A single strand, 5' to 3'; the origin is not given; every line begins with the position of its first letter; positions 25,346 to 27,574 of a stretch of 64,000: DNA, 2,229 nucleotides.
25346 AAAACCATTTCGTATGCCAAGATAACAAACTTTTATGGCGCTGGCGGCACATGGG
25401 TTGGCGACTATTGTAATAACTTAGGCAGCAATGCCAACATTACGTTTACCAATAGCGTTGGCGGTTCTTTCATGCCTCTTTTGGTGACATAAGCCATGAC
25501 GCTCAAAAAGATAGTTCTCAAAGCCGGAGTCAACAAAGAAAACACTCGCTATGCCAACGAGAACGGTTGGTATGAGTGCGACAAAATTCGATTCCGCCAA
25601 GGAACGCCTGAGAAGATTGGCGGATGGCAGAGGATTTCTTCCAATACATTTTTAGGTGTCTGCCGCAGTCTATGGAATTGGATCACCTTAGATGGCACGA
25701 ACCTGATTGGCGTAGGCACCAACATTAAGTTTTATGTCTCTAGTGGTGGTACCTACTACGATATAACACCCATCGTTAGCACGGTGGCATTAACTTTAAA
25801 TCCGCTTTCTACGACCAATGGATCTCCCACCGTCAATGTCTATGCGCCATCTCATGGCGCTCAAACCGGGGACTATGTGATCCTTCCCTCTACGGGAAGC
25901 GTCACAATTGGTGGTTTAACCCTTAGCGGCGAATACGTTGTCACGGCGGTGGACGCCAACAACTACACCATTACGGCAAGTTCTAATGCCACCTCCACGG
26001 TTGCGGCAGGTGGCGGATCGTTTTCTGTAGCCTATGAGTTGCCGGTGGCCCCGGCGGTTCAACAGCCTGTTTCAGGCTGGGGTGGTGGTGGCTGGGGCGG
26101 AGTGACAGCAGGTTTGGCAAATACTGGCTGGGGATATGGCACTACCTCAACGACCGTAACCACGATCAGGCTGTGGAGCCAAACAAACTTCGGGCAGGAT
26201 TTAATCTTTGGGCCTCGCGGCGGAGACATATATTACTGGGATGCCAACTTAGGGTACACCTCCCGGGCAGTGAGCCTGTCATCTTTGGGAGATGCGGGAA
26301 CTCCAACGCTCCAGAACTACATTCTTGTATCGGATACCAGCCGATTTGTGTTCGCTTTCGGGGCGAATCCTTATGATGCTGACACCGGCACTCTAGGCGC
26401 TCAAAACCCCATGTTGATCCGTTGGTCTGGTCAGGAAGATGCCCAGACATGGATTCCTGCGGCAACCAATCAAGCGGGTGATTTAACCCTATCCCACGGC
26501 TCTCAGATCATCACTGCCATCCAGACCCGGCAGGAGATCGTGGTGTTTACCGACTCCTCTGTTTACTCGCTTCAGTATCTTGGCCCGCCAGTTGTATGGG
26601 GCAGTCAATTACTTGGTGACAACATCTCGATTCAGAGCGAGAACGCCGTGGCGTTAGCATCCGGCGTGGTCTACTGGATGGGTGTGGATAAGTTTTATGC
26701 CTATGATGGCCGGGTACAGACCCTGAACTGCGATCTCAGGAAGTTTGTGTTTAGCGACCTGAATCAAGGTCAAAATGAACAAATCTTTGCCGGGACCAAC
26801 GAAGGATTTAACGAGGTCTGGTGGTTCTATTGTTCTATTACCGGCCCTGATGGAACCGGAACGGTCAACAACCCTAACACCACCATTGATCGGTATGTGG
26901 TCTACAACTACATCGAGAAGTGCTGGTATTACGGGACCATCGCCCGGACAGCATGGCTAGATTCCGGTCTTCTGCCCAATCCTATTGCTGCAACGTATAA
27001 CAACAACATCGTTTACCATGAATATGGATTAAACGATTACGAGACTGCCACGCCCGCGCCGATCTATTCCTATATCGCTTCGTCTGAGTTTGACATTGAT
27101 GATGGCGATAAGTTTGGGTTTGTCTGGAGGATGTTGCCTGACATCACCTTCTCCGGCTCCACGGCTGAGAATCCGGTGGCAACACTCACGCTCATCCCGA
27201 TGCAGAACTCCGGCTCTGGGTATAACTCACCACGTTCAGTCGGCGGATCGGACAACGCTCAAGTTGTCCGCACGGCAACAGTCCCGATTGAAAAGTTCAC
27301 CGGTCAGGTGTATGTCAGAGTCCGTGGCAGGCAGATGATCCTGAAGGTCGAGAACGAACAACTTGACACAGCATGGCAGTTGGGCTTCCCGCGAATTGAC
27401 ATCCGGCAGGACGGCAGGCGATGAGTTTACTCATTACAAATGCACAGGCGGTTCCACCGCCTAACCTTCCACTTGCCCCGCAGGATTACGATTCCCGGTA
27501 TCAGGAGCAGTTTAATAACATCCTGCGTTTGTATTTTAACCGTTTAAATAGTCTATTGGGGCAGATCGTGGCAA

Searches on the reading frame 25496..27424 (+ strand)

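Call 34: search_protein_families(library=pfam, proteins=[window:25496-27424:+], max_evalue=0.001)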
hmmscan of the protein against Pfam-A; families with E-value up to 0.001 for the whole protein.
window:25496-27424:+ (642 aa): 1 family
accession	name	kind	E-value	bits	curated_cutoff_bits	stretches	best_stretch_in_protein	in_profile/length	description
PF12195.14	End_beta_barrel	-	0.00064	20.1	35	0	109-178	15-80/83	Beta barrel domain of bacteriophage endosialidase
